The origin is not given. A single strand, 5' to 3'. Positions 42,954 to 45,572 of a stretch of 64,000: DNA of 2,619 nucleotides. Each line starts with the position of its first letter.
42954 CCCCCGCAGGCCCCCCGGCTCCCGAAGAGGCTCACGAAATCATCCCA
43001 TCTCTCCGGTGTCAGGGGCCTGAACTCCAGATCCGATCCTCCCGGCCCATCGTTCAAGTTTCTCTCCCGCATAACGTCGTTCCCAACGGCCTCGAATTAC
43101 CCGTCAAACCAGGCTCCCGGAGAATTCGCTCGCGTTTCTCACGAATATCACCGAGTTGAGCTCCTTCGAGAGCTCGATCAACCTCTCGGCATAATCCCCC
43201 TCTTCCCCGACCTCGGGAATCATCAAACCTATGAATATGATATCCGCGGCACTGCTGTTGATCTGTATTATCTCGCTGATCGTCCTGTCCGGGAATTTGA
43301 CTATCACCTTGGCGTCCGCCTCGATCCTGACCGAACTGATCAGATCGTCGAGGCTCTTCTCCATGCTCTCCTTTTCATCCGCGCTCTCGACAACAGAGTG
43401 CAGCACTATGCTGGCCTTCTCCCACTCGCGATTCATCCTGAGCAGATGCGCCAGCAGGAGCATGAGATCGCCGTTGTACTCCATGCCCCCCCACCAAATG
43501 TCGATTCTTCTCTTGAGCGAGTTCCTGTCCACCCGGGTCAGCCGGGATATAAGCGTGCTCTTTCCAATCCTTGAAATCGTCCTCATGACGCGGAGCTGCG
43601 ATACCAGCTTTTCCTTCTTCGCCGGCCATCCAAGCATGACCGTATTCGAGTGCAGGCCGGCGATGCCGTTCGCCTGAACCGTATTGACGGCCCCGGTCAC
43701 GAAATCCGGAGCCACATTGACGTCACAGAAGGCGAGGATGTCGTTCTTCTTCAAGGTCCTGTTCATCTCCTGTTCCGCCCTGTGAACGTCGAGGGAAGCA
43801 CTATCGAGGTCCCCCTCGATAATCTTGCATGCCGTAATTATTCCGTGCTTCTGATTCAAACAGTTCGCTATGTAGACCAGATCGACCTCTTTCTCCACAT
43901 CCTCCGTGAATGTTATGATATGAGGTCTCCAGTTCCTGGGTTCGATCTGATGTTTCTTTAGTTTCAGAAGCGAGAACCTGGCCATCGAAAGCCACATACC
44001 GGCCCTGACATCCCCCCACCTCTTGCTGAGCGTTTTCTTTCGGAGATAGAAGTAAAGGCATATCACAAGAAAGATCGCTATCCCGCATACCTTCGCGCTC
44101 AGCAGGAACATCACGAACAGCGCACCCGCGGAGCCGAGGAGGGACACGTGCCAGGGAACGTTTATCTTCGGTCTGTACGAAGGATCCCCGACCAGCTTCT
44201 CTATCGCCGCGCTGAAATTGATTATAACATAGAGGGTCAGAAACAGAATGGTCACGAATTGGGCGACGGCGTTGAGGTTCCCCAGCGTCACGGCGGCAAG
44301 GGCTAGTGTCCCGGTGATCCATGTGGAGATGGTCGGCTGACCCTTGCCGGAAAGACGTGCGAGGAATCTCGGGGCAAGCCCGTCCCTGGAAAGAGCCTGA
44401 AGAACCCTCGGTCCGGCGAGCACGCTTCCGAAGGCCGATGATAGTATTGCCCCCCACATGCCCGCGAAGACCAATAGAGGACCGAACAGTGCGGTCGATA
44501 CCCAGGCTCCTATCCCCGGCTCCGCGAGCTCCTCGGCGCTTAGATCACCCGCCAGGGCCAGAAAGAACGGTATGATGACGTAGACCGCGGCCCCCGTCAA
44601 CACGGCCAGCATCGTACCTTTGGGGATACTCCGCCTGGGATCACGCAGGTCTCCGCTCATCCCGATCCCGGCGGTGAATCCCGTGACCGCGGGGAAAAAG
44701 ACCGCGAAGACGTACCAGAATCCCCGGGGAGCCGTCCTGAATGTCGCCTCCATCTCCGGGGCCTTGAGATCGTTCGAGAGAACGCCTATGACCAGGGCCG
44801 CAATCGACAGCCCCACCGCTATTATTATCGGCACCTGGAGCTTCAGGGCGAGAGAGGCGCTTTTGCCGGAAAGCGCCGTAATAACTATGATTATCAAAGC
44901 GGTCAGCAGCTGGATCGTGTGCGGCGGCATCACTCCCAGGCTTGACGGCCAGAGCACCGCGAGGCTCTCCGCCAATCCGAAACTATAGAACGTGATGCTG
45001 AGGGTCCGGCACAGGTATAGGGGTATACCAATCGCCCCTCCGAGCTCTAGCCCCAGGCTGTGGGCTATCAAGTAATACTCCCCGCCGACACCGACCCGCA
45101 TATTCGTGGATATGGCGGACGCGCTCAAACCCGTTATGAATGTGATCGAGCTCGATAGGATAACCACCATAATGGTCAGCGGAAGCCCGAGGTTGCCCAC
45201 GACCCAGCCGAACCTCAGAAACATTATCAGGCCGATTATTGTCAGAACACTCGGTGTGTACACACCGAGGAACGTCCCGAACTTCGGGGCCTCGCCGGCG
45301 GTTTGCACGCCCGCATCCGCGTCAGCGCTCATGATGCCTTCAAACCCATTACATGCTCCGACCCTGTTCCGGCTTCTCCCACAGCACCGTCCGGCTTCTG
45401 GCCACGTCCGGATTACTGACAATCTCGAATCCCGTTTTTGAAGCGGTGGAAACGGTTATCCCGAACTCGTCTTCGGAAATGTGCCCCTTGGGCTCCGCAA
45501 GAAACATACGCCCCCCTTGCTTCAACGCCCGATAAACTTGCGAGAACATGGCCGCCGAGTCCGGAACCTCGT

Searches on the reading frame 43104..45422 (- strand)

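Call 80: search_protein_families(library=pfam, proteins=[window:43104-45422:-], max_evalue=0.00001)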
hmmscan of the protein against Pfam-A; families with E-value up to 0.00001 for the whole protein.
window:43104-45422:- (772 aa): 3 families
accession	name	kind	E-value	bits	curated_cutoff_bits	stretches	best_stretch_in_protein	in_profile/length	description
PF00324.27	AA_permease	-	5.6e-43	147.7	24.6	1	55-502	3-468/470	Amino acid permease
PF13520.12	AA_permease_2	-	1.9e-19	70.4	27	1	71-441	23-404/427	Amino acid permease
PF03522.20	SLC12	-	1.1e-17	64.6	27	2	515-600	4-87/418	Solute carrier family 12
